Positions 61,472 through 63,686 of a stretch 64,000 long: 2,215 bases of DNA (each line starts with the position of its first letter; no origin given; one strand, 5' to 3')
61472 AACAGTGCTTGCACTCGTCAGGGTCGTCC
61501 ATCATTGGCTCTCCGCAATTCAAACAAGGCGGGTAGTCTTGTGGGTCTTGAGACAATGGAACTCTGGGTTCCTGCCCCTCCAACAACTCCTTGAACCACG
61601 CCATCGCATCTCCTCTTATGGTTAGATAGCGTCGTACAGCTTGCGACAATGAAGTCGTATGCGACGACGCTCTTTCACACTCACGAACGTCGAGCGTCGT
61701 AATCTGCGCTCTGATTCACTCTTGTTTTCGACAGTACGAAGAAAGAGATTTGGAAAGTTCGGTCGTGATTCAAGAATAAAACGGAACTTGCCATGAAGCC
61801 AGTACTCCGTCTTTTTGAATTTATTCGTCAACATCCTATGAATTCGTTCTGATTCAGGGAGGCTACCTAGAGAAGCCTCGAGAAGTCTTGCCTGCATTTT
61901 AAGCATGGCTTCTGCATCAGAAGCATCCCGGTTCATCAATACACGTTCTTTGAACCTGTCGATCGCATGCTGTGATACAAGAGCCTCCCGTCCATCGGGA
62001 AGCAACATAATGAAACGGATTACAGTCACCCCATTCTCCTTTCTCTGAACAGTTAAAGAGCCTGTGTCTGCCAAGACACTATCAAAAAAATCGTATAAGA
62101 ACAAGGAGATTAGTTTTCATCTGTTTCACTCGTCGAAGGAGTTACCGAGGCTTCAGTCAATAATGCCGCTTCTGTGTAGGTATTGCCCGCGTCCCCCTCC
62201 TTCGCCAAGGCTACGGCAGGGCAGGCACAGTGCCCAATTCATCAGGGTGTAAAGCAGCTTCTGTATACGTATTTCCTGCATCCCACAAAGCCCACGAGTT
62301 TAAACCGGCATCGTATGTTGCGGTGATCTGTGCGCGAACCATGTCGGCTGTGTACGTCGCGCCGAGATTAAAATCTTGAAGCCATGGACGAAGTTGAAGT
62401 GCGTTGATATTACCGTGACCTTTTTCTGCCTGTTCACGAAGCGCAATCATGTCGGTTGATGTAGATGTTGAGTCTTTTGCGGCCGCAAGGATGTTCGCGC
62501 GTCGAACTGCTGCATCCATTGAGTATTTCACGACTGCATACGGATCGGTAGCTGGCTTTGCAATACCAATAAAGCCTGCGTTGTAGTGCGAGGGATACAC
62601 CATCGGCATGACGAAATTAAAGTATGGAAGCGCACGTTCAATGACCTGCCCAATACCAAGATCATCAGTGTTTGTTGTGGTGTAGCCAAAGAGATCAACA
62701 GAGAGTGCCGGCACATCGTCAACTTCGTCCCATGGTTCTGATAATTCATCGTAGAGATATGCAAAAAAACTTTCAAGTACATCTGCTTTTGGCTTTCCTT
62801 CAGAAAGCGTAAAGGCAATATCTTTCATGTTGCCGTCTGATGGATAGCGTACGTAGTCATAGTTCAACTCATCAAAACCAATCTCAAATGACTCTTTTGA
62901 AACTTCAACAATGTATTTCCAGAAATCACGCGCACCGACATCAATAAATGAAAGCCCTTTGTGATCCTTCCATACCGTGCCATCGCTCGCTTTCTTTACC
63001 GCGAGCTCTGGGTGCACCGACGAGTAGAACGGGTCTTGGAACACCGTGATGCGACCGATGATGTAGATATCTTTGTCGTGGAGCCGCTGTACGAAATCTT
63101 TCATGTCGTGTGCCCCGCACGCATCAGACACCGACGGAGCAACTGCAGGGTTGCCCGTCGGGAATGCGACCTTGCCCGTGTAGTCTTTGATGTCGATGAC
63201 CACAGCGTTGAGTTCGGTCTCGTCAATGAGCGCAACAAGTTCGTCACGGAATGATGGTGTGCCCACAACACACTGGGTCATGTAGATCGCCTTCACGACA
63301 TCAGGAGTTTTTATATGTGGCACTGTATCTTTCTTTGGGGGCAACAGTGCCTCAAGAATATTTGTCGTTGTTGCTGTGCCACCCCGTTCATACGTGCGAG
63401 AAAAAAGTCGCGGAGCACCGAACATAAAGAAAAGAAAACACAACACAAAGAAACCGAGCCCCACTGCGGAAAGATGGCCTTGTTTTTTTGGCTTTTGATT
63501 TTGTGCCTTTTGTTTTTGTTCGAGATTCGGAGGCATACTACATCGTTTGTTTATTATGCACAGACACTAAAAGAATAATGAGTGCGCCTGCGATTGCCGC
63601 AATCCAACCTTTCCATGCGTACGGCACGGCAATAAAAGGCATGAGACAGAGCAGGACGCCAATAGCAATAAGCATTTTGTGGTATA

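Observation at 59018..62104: Operon encoding a VirD4/TraD-like coupling ATPase with small upstream proteins and no other T4SS genes in the window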

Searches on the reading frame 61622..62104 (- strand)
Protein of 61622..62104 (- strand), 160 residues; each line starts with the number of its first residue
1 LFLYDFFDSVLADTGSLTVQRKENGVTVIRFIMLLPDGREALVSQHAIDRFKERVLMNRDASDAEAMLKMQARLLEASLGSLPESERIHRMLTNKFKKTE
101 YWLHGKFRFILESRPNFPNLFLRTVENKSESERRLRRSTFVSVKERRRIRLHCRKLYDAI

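Call 3: search_protein_families(library=pfam, proteins=[window:61622-62104:-], max_evalue=0.1)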
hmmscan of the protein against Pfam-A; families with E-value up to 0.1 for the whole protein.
window:61622-62104:- (160 aa): 0 families

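Call 4: search_protein_families(library=ncbifam, proteins=[window:61622-62104:-], max_evalue=0.1)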
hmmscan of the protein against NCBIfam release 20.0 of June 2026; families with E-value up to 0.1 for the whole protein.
window:61622-62104:- (160 aa): 0 families

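Call 31: search_protein_families(library=padloc, proteins=[window:61622-62104:-], max_evalue=0.1)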
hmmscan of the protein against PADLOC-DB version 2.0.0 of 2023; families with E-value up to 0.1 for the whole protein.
window:61622-62104:- (160 aa): 0 families

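Call 32: search_protein_families(library=phrogs, proteins=[window:61622-62104:-], max_evalue=0.1)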
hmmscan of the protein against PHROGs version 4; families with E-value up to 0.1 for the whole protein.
window:61622-62104:- (160 aa): 0 families

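Call 35: find_homologous_proteins(query=window:61622-62104:-, max_evalue=0.01)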
Query window:61622-62104:- (160 aa): 1 proteins with E <= 0.01 among 46 candidates.
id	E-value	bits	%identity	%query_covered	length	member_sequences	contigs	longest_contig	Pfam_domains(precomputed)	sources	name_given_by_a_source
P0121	6.9e-76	271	100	80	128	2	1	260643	-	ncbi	ncbi:MAG: hypothetical protein AAB458_01290 [Patescibacteria group bacterium]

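Call 75: search_protein_representatives(protein=window:61622-62104:-)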
Query: 160 residues. Proteins with E-value up to 0.001 (for the whole library): 5; up to 1e-10: 1; up to 1e-30: 1. The best 5 are listed.
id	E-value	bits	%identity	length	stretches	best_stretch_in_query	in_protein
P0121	2.2e-76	270.8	100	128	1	33-160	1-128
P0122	7.6e-06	42.0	34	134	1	41-129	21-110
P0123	3.5e-05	39.9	37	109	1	40-126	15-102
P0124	9.4e-05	38.5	32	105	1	31-126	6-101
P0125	2.3e-04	37.2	31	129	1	37-126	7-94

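Call 76: find_encoding_contigs(protein=P0122, flank=5000, max_places=2)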
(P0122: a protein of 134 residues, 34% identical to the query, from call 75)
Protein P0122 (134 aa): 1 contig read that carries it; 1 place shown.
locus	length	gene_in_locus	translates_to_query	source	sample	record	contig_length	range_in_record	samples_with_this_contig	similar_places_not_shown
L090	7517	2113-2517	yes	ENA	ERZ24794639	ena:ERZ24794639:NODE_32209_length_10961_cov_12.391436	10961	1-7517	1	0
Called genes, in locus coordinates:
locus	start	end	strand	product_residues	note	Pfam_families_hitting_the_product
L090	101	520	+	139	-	-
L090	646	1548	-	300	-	PF05050:Methyltransf_21 (weak)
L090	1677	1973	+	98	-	PF00313:CSD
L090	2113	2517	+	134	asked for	-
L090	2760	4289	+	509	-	PF12072:RNase_Y_N, PF00013:KH_1, PF08668:HDOD (faint), PF01966:HD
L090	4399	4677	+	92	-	PF00216:Bac_DNA_binding, PF18291:HU-HIG (weak)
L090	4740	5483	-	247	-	PF01978:TrmB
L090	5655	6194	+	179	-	-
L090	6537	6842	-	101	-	PF12647:RNHCP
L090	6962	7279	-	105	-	PF04993:TfoX_N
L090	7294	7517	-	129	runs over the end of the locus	PF02021:UPF0102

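Call 78: search_protein_families(library=pfam, alignment_id=A5, max_evalue=1)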
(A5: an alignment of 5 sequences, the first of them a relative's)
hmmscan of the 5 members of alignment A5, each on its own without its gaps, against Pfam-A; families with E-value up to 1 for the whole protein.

A. member 1, P0121 (128 aa): 0 families

B. families by the number of members that match (of 5 scanned): 7 families
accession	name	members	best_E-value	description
PF14696.12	Glyoxalase_5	1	0.013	Hydroxyphenylpyruvate dioxygenase, HPPD, N-terminal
PF21411.2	Rap1_C_Sp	1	0.03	S. pombe DNA-binding protein Rap1, C-terminal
PF13012.11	MitMem_reg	1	0.087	Maintenance of mitochondrial structure and function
PF18375.7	CDH1_2_SANT_HL1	1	0.14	CDH1/2 SANT-Helical linker 1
PF04809.18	HupH_C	1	0.17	HupH hydrogenase expression protein, C-terminal conserved region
PF25649.1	Rotavirus_VP2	1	0.19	Rotavirus inner capsid protein VP2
PF07202.18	Tcp10_C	1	0.26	T-complex protein 10 C-terminus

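Call 82: predict_structure(alignment_id=A5)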
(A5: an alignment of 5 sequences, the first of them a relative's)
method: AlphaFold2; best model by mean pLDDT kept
length: 128 residues; sequences in the alignment: 5
mean_pLDDT: 81.0   pTM: 0.66
mean pLDDT of the five models: 81.0, 79.9, 79.7, 79.0, 78.6
residues with pLDDT >= 90: 45; 70-90: 58; 50-70: 25; < 50: 0
segments of 3 or more residues with pLDDT < 50: none
pLDDT, mean of each block of 10 residues (from residue 1): 89 91 79 92 91 79 86 91 86 77 56 66 67
secondary structure, 60 per line:
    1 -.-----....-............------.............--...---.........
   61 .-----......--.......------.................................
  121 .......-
elements in order: E8-11 H13-24 H31-43 E46-48 H52-61 E67-72 E75-81 E88-95 H96-127

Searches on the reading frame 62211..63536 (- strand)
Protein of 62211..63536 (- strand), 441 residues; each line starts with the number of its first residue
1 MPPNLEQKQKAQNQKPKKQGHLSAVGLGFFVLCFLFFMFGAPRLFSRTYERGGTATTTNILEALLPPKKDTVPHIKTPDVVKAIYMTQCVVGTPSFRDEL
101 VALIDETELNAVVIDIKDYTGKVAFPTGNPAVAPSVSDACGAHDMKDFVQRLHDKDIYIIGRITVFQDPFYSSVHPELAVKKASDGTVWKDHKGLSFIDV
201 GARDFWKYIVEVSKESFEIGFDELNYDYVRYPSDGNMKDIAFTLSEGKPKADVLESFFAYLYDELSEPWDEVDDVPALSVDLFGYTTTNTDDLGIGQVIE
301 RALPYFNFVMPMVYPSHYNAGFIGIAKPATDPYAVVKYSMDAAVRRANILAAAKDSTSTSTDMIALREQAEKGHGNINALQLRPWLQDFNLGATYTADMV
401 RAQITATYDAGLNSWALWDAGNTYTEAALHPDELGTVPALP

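Call 3: search_protein_families(library=pfam, proteins=[window:62211-63536:-], max_evalue=0.1)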
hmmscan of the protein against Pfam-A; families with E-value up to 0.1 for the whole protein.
window:62211-63536:- (441 aa): 2 families
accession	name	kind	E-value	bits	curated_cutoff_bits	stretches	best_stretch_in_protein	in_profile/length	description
PF13200.12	DUF4015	-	3.3e-84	283.1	27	1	83-424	1-313/313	Putative glycosyl hydrolase domain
PF14871.12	GHL6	-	0.0031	18.2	35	1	99-188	4-88/132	Hypothetical glycosyl hydrolase 6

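Call 4: search_protein_families(library=ncbifam, proteins=[window:62211-63536:-], max_evalue=0.1)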
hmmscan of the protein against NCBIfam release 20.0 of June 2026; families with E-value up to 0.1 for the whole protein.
window:62211-63536:- (441 aa): 0 families

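Call 57: find_encoding_contigs(protein=window:62211-63536:-, flank=10000, max_places=2)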
Protein window:62211-63536:- (441 aa): 13 contigs read that carry it; 2 places shown.
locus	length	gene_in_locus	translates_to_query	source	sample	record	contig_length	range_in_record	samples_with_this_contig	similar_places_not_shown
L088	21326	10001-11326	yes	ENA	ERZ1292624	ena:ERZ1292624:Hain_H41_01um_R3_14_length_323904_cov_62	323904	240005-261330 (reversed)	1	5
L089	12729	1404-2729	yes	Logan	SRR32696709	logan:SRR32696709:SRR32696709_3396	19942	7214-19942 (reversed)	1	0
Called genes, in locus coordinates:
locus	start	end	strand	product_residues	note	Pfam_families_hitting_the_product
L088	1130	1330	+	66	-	-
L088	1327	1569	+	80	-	-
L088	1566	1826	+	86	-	-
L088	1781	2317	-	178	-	-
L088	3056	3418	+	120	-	-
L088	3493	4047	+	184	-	PF00965:TIMP (weak)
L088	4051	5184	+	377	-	PF01168:Ala_racemase_N, PF00842:Ala_racemase_C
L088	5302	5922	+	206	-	-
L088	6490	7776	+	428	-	PF01225:Mur_ligase, PF08245:Mur_ligase_M, PF02875:Mur_ligase_C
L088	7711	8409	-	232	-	-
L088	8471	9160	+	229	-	PF00590:TP_methylase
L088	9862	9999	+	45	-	-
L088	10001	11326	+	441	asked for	PF13200:DUF4015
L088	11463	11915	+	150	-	-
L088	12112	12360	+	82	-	-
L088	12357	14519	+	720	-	PF02534:T4SS-DNA_transf, PF10412:TrwB_AAD_bind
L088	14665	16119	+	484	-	PF00932:LTD, PF00801:PKD, PF18911:PKD_4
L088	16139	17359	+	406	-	PF13439:Glyco_transf_4, PF13579:Glyco_trans_4_4, PF00534:Glycos_transf_1, PF13692:Glyco_trans_1_4, PF13524:Glyco_trans_1_2 (weak), PF20706:GT4-conflict (weak)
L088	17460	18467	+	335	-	PF00534:Glycos_transf_1 (faint), PF13692:Glyco_trans_1_4 (weak)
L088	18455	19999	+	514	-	PF20706:GT4-conflict (weak), PF00534:Glycos_transf_1, PF13692:Glyco_trans_1_4, PF04138:GtrA_DPMS_TM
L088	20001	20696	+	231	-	PF00535:Glycos_transf_2, PF13641:Glyco_tranf_2_3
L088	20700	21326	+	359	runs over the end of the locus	PF13231:PMT_2 (weak)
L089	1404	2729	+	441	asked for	PF13200:DUF4015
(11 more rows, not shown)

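Call 59: search_protein_families(library=pfam, proteins=[L088:1130-1330:+, L088:1327-1569:+, L088:1566-1826:+, L088:1781-2317:-, L088:3056-3418:+, L088:3493-4047:+, L088:5302-5922:+, L088:7711-8409:-, L088:9862-9999:+, L088:11463-11915:+], max_evalue=0.01)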
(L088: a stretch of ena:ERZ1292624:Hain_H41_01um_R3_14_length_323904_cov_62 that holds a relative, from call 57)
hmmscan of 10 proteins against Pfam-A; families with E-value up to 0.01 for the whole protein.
L088:1130-1330:+ (66 aa): 0 families

L088:1327-1569:+ (80 aa): 0 families

L088:1566-1826:+ (86 aa): 0 families

L088:1781-2317:- (178 aa): 0 families

L088:3056-3418:+ (120 aa): 0 families

L088:3493-4047:+ (184 aa): 1 family
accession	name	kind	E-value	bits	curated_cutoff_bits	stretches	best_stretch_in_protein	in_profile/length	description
PF00965.23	TIMP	-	6.2e-06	26.5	23.1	1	26-133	2-117/183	Tissue inhibitor of metalloproteinase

L088:5302-5922:+ (206 aa): 0 families

L088:7711-8409:- (232 aa): 0 families

L088:9862-9999:+ (45 aa): 0 families

L088:11463-11915:+ (150 aa): 0 families
